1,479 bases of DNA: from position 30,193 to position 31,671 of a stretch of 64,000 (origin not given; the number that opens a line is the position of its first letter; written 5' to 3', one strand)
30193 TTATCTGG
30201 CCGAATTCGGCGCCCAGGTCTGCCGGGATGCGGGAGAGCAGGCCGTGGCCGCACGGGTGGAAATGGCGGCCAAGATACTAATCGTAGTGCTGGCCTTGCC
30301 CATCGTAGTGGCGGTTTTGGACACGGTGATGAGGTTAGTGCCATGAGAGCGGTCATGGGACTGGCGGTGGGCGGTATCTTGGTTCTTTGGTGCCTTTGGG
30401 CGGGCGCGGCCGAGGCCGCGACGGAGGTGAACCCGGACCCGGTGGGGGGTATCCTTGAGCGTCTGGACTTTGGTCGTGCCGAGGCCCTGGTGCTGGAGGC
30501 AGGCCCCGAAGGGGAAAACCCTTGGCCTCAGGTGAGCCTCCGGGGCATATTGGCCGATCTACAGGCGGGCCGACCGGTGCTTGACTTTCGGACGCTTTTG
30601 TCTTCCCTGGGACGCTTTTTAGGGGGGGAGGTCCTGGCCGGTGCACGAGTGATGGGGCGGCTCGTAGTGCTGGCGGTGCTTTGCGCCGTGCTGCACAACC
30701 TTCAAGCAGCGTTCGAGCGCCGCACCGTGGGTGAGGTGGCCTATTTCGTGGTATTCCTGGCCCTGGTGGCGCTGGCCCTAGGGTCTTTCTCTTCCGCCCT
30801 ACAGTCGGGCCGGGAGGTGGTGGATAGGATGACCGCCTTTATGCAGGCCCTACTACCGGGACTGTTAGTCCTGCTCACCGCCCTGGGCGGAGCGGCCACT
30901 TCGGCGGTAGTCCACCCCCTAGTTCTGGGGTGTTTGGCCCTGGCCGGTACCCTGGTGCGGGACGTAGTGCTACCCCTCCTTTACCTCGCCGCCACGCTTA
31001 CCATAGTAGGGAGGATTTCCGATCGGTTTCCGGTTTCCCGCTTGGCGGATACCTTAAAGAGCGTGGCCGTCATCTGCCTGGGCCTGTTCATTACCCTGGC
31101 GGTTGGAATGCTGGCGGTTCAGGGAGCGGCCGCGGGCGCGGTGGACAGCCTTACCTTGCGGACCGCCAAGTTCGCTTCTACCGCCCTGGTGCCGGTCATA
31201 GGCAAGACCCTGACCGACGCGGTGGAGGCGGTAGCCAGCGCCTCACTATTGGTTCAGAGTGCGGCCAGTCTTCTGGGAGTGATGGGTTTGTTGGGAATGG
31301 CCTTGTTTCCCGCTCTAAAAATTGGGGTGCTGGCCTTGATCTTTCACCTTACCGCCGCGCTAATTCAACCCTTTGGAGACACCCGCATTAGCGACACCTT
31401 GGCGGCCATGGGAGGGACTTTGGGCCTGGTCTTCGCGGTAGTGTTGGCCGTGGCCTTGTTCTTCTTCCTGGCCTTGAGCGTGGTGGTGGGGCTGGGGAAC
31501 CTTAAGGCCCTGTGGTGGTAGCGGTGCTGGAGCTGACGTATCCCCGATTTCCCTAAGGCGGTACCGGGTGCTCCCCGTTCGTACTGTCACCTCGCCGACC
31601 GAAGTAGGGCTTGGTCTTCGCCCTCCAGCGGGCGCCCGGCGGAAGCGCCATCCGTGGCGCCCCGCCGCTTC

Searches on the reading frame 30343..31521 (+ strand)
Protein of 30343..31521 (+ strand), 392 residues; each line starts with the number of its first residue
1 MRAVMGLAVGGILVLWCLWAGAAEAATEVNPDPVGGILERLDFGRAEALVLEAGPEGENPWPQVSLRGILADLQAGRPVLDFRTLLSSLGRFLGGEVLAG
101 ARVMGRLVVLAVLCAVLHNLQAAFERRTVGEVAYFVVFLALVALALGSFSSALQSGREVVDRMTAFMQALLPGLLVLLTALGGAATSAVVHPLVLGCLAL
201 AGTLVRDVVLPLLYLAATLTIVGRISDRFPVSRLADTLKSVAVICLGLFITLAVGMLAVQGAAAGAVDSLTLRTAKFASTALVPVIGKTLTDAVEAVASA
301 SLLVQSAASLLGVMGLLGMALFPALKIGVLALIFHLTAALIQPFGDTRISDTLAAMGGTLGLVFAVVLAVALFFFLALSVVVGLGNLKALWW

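Call 9: find_encoding_contigs(protein=window:30343-31521:+, flank=3000, max_places=10)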
Protein window:30343-31521:+ (392 aa): no gene with exactly this product is on record in the collection.

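Call 12: find_homologous_proteins(query=window:30343-31518:+, max_evalue=1e-30)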
Query window:30343-31518:+ (392 aa): 44 proteins with E <= 1e-30 among 8000 candidates.
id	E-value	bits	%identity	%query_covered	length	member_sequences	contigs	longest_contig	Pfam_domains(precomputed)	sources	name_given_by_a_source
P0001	2.1e-231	786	100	100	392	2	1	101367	PF09546.16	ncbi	ncbi:MAG: stage III sporulation protein AE [Moorellales bacterium]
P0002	3.8e-174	598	81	95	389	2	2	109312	PF09546.16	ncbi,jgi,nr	ncbi:MAG: stage III sporulation protein AE [Clostridia bacterium]|jgi:stage III sporulation protein 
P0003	3.0e-154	532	75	91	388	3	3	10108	PF09546.16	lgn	-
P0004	4.1e-153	528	71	97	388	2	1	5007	PF09546.16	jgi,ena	-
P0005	1.4e-141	490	70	95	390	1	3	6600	PF09546.16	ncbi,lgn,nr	ncbi:MAG: stage III sporulation protein AE [Clostridia bacterium]|nr:stage III sporulation protein A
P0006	3.2e-141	489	70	95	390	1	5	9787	PF09546.16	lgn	-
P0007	3.0e-139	483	66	97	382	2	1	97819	PF09546.16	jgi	jgi:stage III sporulation protein AE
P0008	3.7e-123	430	60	96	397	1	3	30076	PF09546.16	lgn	-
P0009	4.6e-90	321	47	94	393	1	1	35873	PF09546.16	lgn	-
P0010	5.7e-90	321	47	94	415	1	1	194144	PF09546.16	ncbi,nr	ncbi:MAG: stage III sporulation protein AE [Clostridia bacterium]|nr:MAG: stage III sporulation prot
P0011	6.5e-87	311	44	90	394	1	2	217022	PF09546.16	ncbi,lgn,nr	ncbi:MAG: stage III sporulation protein AE [Firmicutes bacterium]|nr:stage III sporulation protein A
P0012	7.3e-87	310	42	99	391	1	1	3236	PF09546.16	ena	-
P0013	6.0e-85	304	43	97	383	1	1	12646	PF09546.16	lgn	-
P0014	7.7e-85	304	46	90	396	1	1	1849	PF09546.16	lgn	-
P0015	2.7e-83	299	46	95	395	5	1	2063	PF09546.16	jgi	jgi:stage III sporulation protein AE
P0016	9.0e-83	297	43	96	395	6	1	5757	PF09546.16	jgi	-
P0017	1.0e-80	290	42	93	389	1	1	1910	PF09546.16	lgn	-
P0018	1.1e-79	287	44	93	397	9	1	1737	PF09546.16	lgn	-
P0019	3.0e-79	285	43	93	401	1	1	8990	PF09546.16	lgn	-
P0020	9.6e-79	284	44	91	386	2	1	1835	PF09546.16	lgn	-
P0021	1.8e-78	283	42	99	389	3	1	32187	PF09546.16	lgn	-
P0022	2.8e-78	282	42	95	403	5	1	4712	PF09546.16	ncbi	-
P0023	5.9e-78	281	42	95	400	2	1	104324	PF09546.16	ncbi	-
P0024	6.8e-78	281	42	93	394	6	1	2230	PF09546.16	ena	-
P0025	1.5e-77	280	43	95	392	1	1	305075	PF09546.16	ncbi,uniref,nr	ncbi:stage III sporulation protein AE [Desulfallas sp. Bu1-1]|uniref:stage III sporulation protein A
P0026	1.9e-77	280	43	95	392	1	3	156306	PF09546.16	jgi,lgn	jgi:stage III sporulation protein AE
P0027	5.7e-77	278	44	95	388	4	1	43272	PF09546.16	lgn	-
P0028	1.8e-76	276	44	90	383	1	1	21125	PF09546.16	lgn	-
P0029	6.4e-76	274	42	97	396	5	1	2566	PF09546.16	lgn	-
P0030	8.9e-76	274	41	94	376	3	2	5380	PF09546.16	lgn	-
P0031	3.8e-75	272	41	91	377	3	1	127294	PF09546.16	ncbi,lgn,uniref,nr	ncbi:stage III sporulation protein AE [Desulfoscipio geothermicus DSM 3669]|uniref:Stage III sporula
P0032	1.3e-74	270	42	90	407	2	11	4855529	PF09546.16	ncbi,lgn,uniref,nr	ncbi:stage III sporulation protein AE [Desulfoscipio gibsoniae]|uniref:Stage III sporulation protein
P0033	5.7e-74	268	43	96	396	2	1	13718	PF09546.16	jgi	-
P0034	1.5e-72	263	39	97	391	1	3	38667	PF09546.16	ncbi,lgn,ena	-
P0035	2.3e-72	263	43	84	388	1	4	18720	PF09546.16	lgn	-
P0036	9.1e-72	261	41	90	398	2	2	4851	PF09546.16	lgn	-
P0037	3.0e-70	256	39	91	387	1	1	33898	PF09546.16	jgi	-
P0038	1.2e-57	214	35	92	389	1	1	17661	PF09546.16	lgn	-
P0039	2.9e-57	213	36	94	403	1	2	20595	PF09546.16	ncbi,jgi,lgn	-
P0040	2.1e-56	210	33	84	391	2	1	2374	PF09546.16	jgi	-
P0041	4.4e-56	209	42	74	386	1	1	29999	PF09546.16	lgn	-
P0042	9.0e-51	192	39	90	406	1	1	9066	PF09546.16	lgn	-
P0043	5.2e-48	183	35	93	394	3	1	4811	PF09546.16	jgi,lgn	-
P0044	1.0e-47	182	39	90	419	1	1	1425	PF09546.16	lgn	-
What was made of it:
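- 30343..31521 (+): spoIIIAE, with stop codon TAG at 31519-31521. It is 100% identical to a protein NCBI names stage III sporulation protein AE from a Moorellales bacterium MAG, Pfam PF09546 (call 12).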

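Call 14: find_encoding_contigs(protein=P0001, flank=2000, max_places=3)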
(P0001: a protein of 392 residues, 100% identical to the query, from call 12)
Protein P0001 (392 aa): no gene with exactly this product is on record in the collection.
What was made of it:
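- Tried and rejected: Exact look-up of the window's SpoIIIAE (calls 9, 14).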

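Call 15: find_encoding_contigs(protein=P0002, flank=4000, max_places=4)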
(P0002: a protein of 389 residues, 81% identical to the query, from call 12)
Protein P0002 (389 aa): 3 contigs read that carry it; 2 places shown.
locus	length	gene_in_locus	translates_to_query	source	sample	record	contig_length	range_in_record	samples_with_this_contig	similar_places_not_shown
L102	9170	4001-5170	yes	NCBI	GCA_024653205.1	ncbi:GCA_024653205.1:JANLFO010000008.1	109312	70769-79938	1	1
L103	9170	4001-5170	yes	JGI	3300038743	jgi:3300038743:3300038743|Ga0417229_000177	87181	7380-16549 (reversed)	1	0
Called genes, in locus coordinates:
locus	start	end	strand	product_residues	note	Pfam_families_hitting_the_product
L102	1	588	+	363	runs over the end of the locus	PF01321:Creatinase_N, PF00557:Peptidase_M24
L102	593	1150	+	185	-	PF08207:EFP_N, PF01132:EFP, PF09285:Elong-fact-P_C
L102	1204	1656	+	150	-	-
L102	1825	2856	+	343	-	PF19568:Spore_III_AA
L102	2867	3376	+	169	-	PF09548:Spore_III_AB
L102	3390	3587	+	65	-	PF06686:SpoIIIAC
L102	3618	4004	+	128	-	PF06686:SpoIIIAC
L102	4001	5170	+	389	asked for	PF09546:Spore_III_AE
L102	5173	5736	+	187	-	PF09581:Spore_III_AF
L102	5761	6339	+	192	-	-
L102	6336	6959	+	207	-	PF12685:SpoIIIAH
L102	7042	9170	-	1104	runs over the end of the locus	PF04465:DUF499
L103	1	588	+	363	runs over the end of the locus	PF01321:Creatinase_N, PF00557:Peptidase_M24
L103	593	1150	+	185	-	PF08207:EFP_N, PF01132:EFP, PF09285:Elong-fact-P_C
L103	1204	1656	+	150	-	-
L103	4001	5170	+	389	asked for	PF09546:Spore_III_AE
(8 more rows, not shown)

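Call 16: find_encoding_contigs(protein=P0003, flank=4000, max_places=4)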
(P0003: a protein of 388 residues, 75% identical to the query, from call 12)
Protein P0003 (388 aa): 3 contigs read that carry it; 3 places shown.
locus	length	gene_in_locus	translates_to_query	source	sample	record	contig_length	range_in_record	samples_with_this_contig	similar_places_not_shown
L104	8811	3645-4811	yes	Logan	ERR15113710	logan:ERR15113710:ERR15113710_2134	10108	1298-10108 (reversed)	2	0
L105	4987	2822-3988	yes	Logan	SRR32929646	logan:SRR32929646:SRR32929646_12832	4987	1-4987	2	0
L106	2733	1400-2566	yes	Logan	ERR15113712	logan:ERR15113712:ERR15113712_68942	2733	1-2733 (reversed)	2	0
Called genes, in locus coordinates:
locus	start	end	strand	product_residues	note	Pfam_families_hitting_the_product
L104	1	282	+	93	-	?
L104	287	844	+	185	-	PF08207:EFP_N, PF01132:EFP, PF09285:Elong-fact-P_C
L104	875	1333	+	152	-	PF13717:Zn_ribbon_4 (weak)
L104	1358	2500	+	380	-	PF19568:Spore_III_AA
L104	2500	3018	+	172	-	PF09548:Spore_III_AB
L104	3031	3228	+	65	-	PF06686:SpoIIIAC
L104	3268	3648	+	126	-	PF06686:SpoIIIAC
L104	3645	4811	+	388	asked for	PF09546:Spore_III_AE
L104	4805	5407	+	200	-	PF09581:Spore_III_AF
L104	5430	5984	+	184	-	PF27550:SpoIIIAG_C (weak)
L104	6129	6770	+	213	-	PF12685:SpoIIIAH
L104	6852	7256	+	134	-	PF03780:Asp23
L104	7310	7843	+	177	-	PF03780:Asp23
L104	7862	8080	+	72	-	PF10031:DUF2273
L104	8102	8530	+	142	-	PF01029:NusB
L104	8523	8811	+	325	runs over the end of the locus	PF00814:TsaD, PF22521:HypF_C_2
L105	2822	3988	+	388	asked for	PF09546:Spore_III_AE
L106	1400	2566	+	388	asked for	PF09546:Spore_III_AE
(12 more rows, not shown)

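Call 19: find_encoding_contigs(protein=P0004, flank=3000, max_places=3)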
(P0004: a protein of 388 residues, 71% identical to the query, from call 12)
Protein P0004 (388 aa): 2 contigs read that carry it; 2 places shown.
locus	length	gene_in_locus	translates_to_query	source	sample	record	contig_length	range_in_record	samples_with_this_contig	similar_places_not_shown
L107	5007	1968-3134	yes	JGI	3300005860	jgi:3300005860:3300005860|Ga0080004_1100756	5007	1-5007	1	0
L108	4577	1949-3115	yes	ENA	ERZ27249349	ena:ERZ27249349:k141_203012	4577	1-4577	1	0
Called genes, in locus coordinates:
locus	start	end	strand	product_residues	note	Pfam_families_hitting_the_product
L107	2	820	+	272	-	?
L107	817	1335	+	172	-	PF09548:Spore_III_AB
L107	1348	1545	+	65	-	PF06686:SpoIIIAC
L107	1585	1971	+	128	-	PF06686:SpoIIIAC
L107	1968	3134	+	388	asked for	PF09546:Spore_III_AE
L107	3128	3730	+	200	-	PF09581:Spore_III_AF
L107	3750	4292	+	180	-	PF27550:SpoIIIAG_C (weak)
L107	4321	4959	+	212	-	PF12685:SpoIIIAH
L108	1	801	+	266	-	?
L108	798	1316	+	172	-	PF09548:Spore_III_AB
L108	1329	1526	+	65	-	PF06686:SpoIIIAC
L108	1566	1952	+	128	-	PF06686:SpoIIIAC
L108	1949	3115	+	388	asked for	PF09546:Spore_III_AE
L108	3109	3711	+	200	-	PF09581:Spore_III_AF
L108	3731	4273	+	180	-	PF27550:SpoIIIAG_C (weak)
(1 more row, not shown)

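Call 20: find_encoding_contigs(protein=P0005, flank=3000, max_places=3)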
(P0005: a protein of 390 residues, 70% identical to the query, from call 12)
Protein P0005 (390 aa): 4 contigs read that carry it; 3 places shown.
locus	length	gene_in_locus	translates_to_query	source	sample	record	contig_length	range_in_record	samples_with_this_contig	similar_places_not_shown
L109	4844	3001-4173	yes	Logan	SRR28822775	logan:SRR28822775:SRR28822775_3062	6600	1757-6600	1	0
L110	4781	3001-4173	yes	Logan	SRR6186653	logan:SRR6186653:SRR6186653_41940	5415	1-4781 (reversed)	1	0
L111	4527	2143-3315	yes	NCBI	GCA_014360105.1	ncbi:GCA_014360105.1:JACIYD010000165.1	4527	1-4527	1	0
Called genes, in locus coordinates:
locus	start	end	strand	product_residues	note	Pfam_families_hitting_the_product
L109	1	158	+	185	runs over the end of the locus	PF08207:EFP_N, PF01132:EFP, PF09285:Elong-fact-P_C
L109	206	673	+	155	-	-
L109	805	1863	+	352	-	PF19568:Spore_III_AA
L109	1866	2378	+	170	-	PF09548:Spore_III_AB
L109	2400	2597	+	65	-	PF06686:SpoIIIAC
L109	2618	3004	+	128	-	PF06686:SpoIIIAC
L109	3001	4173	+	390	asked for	PF09546:Spore_III_AE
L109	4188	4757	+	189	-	PF09581:Spore_III_AF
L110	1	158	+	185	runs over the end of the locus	PF08207:EFP_N, PF01132:EFP, PF09285:Elong-fact-P_C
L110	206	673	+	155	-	-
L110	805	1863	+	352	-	PF19568:Spore_III_AA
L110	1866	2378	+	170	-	PF09548:Spore_III_AB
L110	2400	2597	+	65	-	PF06686:SpoIIIAC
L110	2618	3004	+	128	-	PF06686:SpoIIIAC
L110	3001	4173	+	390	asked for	PF09546:Spore_III_AE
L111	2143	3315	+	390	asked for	PF09546:Spore_III_AE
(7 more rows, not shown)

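Call 45: list_cluster_members(proteins=[P0001])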
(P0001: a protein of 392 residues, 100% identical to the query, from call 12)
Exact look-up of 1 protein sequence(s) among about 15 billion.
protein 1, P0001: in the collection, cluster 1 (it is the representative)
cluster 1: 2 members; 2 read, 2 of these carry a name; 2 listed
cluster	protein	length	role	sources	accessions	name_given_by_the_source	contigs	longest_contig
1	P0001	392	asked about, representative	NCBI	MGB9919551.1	MAG: stage III sporulation protein AE [Moorellales bacterium]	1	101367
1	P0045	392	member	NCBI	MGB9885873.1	MAG: stage III sporulation protein AE [Moorellales bacterium]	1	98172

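Call 46: find_encoding_contigs(protein=P0045, flank=10000, max_places=3)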
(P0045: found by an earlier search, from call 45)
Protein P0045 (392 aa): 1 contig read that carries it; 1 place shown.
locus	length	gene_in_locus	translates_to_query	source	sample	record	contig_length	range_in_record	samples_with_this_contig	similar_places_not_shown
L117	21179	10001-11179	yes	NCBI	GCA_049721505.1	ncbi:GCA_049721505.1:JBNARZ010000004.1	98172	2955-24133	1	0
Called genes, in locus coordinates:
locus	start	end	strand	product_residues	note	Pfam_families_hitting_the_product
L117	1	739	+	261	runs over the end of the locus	PF07833:Cu_amine_oxidN1, PF08305:NPCBM (weak)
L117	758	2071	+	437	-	PF00990:GGDEF, PF13487:HD_5, PF01966:HD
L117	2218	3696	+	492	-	PF01523:PmbA_TldD_1st, PF19290:PmbA_TldD_2nd, PF19289:PmbA_TldD_3rd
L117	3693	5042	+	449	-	PF01523:PmbA_TldD_1st, PF19290:PmbA_TldD_2nd, PF19289:PmbA_TldD_3rd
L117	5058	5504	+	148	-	PF01220:DHquinase_II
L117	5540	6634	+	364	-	PF01321:Creatinase_N, PF00557:Peptidase_M24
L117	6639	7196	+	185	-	PF08207:EFP_N, PF01132:EFP, PF09285:Elong-fact-P_C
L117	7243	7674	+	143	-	-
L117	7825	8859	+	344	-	PF19568:Spore_III_AA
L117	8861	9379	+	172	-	PF09548:Spore_III_AB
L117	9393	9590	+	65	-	PF06686:SpoIIIAC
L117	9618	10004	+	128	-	PF06686:SpoIIIAC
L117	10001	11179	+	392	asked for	PF09546:Spore_III_AE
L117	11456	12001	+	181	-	PF09581:Spore_III_AF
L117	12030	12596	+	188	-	-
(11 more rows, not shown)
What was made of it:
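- Checked: PGAP calls the same start in a sister MAG (call 46).
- Tried and rejected: A 99.7%-identical sister MAG was reached instead (call 46).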

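Call 70: find_encoding_contigs(protein=P0007, flank=10000, max_places=2)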
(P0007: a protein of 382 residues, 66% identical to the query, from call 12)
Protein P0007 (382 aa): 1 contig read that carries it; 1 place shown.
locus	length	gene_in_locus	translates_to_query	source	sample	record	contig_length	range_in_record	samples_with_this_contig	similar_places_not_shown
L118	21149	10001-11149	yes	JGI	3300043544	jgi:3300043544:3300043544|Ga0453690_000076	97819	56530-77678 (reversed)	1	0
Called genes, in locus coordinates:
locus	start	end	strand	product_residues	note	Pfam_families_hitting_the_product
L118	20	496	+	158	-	PF05137:PilN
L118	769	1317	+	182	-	PF04350:PilO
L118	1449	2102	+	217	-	PF07833:Cu_amine_oxidN1, PF08305:NPCBM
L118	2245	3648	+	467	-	PF01523:PmbA_TldD_1st, PF19290:PmbA_TldD_2nd, PF19289:PmbA_TldD_3rd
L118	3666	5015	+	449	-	PF01523:PmbA_TldD_1st, PF19290:PmbA_TldD_2nd, PF19289:PmbA_TldD_3rd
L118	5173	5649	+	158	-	PF01220:DHquinase_II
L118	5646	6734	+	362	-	PF01321:Creatinase_N, PF00557:Peptidase_M24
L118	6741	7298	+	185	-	PF08207:EFP_N, PF01132:EFP, PF09285:Elong-fact-P_C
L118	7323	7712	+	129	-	-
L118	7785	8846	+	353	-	PF19568:Spore_III_AA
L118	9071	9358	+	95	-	PF09548:Spore_III_AB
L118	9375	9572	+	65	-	PF06686:SpoIIIAC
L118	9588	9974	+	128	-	PF06686:SpoIIIAC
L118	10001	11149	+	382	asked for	PF09546:Spore_III_AE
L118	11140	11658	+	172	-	PF09581:Spore_III_AF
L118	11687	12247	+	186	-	-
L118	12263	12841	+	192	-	PF12685:SpoIIIAH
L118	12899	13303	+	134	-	PF03780:Asp23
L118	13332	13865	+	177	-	PF03780:Asp23 (weak)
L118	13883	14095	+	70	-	PF10031:DUF2273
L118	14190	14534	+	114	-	PF01029:NusB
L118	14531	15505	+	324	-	PF00814:TsaD, PF22521:HypF_C_2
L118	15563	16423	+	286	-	PF00763:THF_DHG_CYH, PF02882:THF_DHG_CYH_C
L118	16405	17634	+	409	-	PF13742:tRNA_anti_2, PF01336:tRNA_anti-codon, PF02601:Exonuc_VII_L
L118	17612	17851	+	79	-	PF02609:Exonuc_VII_S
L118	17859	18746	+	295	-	PF00348:polyprenyl_synt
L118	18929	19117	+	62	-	-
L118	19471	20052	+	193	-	-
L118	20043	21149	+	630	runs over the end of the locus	PF13292:DXP_synthase_N, PF00456:Transketolase_N (faint), PF00676:E1_dh (weak), PF02775:TPP_enzyme_C (faint), PF02779:Transket_pyr, PF02780:Transketolase_C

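Call 71: find_encoding_contigs(protein=P0008, flank=10000, max_places=3)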
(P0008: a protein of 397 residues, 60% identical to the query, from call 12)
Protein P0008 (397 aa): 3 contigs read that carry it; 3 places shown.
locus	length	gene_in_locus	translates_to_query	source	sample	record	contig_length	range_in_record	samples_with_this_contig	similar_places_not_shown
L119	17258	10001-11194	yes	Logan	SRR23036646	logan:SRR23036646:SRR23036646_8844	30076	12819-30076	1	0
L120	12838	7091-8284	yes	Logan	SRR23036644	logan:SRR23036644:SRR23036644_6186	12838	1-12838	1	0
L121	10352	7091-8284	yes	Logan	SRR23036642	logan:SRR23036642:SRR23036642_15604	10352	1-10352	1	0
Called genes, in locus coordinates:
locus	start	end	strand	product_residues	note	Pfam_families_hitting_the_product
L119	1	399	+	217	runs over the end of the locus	PF05137:PilN (weak)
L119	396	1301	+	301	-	-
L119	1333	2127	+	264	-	PF06750:A24_N_bact, PF01478:Peptidase_A24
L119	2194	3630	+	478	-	PF01523:PmbA_TldD_1st, PF19290:PmbA_TldD_2nd, PF19289:PmbA_TldD_3rd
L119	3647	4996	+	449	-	PF01523:PmbA_TldD_1st, PF19290:PmbA_TldD_2nd, PF19289:PmbA_TldD_3rd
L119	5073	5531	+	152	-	PF01220:DHquinase_II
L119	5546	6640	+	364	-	PF01321:Creatinase_N, PF00557:Peptidase_M24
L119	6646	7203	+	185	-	PF08207:EFP_N, PF01132:EFP, PF09285:Elong-fact-P_C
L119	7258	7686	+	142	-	-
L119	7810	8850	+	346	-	PF19568:Spore_III_AA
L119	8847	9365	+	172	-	PF09548:Spore_III_AB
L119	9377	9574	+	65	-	PF06686:SpoIIIAC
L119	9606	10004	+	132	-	PF06686:SpoIIIAC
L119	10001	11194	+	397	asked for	PF09546:Spore_III_AE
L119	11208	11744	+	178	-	PF09581:Spore_III_AF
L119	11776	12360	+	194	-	-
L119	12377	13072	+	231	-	PF12685:SpoIIIAH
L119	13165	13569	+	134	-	PF03780:Asp23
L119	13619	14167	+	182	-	PF03780:Asp23 (weak)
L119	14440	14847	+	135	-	PF01029:NusB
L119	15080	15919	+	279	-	PF00175:NAD_binding_1 (weak), PF10418:DHODB_Fe-S_bind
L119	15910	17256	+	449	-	?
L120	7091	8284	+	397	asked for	PF09546:Spore_III_AE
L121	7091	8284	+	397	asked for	PF09546:Spore_III_AE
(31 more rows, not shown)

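Call 72: find_encoding_contigs(protein=P0006, flank=10000, max_places=5)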
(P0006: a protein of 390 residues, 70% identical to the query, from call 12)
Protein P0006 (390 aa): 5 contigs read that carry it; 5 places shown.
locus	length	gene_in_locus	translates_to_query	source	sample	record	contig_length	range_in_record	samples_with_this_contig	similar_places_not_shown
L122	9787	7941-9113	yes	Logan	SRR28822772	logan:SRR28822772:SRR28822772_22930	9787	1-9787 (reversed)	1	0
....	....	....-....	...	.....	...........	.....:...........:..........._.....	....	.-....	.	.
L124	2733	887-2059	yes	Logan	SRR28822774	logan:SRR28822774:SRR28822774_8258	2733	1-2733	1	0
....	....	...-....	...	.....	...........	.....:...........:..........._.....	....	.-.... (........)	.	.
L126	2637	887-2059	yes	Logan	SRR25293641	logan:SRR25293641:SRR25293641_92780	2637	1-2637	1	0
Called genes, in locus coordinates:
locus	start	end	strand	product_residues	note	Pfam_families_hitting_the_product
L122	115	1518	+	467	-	PF01523:PmbA_TldD_1st, PF19290:PmbA_TldD_2nd, PF19289:PmbA_TldD_3rd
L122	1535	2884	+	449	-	PF01523:PmbA_TldD_1st, PF19290:PmbA_TldD_2nd, PF19289:PmbA_TldD_3rd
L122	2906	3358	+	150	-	PF01220:DHquinase_II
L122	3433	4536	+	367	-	PF01321:Creatinase_N, PF00557:Peptidase_M24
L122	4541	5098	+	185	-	PF08207:EFP_N, PF01132:EFP, PF09285:Elong-fact-P_C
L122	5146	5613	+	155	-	-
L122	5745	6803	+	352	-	PF19568:Spore_III_AA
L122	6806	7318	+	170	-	PF09548:Spore_III_AB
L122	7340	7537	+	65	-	PF06686:SpoIIIAC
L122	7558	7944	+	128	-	PF06686:SpoIIIAC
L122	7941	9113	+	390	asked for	PF09546:Spore_III_AE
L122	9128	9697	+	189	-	PF09581:Spore_III_AF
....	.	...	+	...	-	?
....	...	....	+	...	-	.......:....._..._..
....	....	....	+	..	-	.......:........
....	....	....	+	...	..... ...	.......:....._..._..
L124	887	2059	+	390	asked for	PF09546:Spore_III_AE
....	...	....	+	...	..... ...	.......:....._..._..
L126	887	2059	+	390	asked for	PF09546:Spore_III_AE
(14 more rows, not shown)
